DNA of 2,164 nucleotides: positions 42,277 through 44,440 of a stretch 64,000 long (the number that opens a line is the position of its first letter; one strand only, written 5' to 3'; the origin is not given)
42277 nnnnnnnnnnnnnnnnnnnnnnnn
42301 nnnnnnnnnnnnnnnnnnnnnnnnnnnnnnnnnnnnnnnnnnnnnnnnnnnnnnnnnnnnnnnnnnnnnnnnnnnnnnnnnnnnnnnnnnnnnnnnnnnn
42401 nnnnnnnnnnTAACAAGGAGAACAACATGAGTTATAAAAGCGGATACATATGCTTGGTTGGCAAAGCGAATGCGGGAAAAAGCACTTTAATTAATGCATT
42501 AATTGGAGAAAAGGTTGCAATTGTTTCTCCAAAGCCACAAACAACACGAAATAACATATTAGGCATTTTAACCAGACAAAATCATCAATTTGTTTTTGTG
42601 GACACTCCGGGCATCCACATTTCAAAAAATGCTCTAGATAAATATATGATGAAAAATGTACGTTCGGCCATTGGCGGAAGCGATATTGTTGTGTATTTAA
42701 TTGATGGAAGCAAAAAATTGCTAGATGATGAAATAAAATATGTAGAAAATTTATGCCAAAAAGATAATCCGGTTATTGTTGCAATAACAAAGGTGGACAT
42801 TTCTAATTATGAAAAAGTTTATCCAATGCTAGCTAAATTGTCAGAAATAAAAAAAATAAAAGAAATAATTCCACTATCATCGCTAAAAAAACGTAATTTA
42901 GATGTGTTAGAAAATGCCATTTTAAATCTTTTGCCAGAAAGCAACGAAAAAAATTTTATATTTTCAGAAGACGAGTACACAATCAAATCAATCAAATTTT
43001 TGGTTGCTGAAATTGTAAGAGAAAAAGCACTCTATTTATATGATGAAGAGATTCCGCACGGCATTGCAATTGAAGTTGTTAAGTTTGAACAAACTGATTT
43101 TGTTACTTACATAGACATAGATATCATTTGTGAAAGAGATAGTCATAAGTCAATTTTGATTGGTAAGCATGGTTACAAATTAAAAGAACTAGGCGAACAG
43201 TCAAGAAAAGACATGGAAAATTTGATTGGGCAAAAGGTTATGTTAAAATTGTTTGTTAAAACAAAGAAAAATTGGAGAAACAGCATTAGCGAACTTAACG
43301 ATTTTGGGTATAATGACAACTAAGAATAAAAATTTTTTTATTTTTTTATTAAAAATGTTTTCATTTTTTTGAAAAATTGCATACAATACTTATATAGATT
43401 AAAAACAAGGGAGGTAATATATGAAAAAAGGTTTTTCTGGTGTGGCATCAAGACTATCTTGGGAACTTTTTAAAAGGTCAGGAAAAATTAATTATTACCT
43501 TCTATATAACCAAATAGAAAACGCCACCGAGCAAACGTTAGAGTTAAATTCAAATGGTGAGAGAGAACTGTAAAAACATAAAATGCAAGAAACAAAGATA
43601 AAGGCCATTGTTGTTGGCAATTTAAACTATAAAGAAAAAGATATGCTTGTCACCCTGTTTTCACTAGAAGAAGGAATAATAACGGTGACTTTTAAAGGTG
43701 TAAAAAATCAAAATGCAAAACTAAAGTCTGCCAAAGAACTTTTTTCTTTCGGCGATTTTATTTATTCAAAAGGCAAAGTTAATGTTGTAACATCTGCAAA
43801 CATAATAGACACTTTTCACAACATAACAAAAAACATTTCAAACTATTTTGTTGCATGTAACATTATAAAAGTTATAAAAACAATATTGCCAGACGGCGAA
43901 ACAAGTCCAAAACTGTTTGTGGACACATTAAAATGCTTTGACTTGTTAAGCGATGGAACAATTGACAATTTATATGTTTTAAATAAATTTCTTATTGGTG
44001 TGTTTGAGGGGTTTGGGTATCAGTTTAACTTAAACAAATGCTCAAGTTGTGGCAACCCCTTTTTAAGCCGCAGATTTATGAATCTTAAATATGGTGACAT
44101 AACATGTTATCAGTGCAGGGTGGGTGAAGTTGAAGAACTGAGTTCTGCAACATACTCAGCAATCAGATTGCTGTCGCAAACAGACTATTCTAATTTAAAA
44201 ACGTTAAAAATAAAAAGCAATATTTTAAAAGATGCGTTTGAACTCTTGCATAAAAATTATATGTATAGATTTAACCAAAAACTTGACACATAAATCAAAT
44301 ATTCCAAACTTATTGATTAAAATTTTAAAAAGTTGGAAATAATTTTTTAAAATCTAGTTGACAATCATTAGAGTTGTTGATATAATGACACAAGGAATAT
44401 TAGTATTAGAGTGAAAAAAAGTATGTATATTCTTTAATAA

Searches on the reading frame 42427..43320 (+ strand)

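Call 17: search_protein_families(library=ncbifam, proteins=[window:42427-43320:+], max_evalue=0.00001)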
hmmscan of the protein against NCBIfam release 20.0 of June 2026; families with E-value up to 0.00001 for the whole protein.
window:42427-43320:+ (298 aa): 21 families
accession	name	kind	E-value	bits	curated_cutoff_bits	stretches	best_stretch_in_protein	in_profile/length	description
NF000908.1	PRK00089.1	equivalog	3.3e-97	325.3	237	1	3-295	1-291/291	GTPase Era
TIGR00436.1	era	equivalog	2e-72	243.8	116.25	1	7-278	2-270/270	GTPase Era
TIGR03594.1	GTPase_EngA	equivalog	1.1e-33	116.9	306.7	1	8-176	3-167/432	ribosome biogenesis GTPase Der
TIGR00231.1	small_GTP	domain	5.1e-26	91.4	42.5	1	7-161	5-158/164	GTP-binding protein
TIGR03918.1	GTP_HydF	equivalog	1.5e-23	83.3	325.55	1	7-179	9-177/392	[FeFe] hydrogenase H-cluster maturation GTPase HydF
TIGR00450.1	mnmE_trmE_thdF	equivalog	1.9e-21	76.7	252.6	1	8-190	212-389/446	tRNA uridine-5-carboxymethylaminomethyl(34) synthesis GTPase MnmE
NF003661.0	PRK05291.1-3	equivalog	6e-20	72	380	1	8-169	219-370/448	tRNA uridine-5-carboxymethylaminomethyl(34) synthesis GTPase MnmE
NF002828.0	PRK03003.1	equivalog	6.8e-20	71.1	631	1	8-175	43-206/477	ribosome biogenesis GTPase Der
NF007071.0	PRK09518.1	equivalog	1.7e-18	66.5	953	1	6-173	272-435/706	bifunctional cytidylate kinase/GTPase Der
TIGR03598.1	GTPase_YsxC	equivalog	4e-17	62.5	124.45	1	8-165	21-185/186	ribosome biogenesis GTP-binding protein YihA/YsxC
NF008956.1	PRK12299.1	equivalog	4.4e-14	52.2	300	1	8-169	161-325/327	GTPase ObgE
NF008955.0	PRK12297.1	equivalog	6e-14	51.8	406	1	8-185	162-344/429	GTPase ObgE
TIGR00437.1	feoB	equivalog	9.5e-14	51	315.65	1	12-189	1-169/594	ferrous iron transport protein B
TIGR02729.1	Obg_CgtA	equivalog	4.4e-13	48.9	280.25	1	8-168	160-327/329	Obg family GTPase CgtA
TIGR03596.1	GTPase_YlqF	equivalog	2.9e-10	40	208.2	1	8-67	121-177/276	ribosome biogenesis GTPase YlqF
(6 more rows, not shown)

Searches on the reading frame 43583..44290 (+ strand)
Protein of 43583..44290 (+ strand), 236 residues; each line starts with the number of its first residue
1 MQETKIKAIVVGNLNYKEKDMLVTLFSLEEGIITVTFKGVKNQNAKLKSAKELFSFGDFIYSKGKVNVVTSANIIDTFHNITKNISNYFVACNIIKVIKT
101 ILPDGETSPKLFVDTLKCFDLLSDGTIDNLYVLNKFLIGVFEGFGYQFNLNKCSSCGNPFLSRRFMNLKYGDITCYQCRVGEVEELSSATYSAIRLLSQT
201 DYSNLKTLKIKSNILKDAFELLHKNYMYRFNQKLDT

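Call 17: search_protein_families(library=ncbifam, proteins=[window:43583-44290:+], max_evalue=0.00001)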
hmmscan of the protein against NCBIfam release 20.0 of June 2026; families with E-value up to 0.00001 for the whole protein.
window:43583-44290:+ (236 aa): 1 family
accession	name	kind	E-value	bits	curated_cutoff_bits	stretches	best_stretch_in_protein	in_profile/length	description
TIGR00613.1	reco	equivalog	1.2e-32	113.3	48.7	1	4-226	1-222/239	DNA repair protein RecO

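Call 21: find_encoding_contigs(protein=window:43583-44290:+, flank=10000, max_places=10)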
Protein window:43583-44290:+ (236 aa): 4 contigs read that carry it; 3 places shown.
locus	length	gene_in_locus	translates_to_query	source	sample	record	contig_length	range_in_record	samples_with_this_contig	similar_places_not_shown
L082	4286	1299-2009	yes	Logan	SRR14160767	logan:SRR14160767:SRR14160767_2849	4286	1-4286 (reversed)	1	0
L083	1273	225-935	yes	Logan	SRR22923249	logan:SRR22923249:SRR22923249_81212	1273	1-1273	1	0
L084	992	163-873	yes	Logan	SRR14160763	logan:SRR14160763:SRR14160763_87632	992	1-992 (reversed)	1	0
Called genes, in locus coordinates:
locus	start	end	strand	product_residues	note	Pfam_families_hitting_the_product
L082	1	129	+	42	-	?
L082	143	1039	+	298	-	PF00350:Dynamin_N (weak), PF01926:MMR_HSR1, PF02421:FeoB_N, PF03029:ATP_bind_1 (faint), PF04548:AIG1 (weak), PF10662:PduV-EutP (weak), PF00009:GTP_EFTU (weak), PF07650:KH_2, +1 more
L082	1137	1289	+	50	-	-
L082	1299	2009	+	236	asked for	PF11967:RecO_N, PF02565:RecO_C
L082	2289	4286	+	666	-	?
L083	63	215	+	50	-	-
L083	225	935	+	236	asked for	PF11967:RecO_N, PF02565:RecO_C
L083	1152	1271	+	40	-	?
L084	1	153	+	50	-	?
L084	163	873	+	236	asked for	PF11967:RecO_N, PF02565:RecO_C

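Call 31: list_cluster_members(proteins=[window:43583-44290:+, window:41955-42410:+, window:42427-43320:+, window:59397-62282:+, window:44510-48277:+, window:63079-63381:+])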
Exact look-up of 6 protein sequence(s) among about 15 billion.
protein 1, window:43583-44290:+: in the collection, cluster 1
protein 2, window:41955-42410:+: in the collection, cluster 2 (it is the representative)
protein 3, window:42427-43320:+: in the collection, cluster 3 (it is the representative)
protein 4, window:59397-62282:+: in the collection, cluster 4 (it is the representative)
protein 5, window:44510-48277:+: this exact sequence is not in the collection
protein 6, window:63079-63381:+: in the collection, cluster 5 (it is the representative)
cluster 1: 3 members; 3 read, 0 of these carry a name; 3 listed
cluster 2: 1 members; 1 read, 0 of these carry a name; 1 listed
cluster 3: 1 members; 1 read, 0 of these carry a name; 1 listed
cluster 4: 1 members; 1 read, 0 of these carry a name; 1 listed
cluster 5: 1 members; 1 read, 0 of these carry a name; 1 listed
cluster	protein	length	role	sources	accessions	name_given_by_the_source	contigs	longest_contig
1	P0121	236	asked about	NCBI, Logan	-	-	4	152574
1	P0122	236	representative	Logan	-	-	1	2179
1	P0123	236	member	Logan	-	-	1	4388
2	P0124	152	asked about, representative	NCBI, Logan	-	-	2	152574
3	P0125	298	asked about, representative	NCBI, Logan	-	-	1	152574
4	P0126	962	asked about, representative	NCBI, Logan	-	-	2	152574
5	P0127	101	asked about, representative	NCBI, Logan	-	-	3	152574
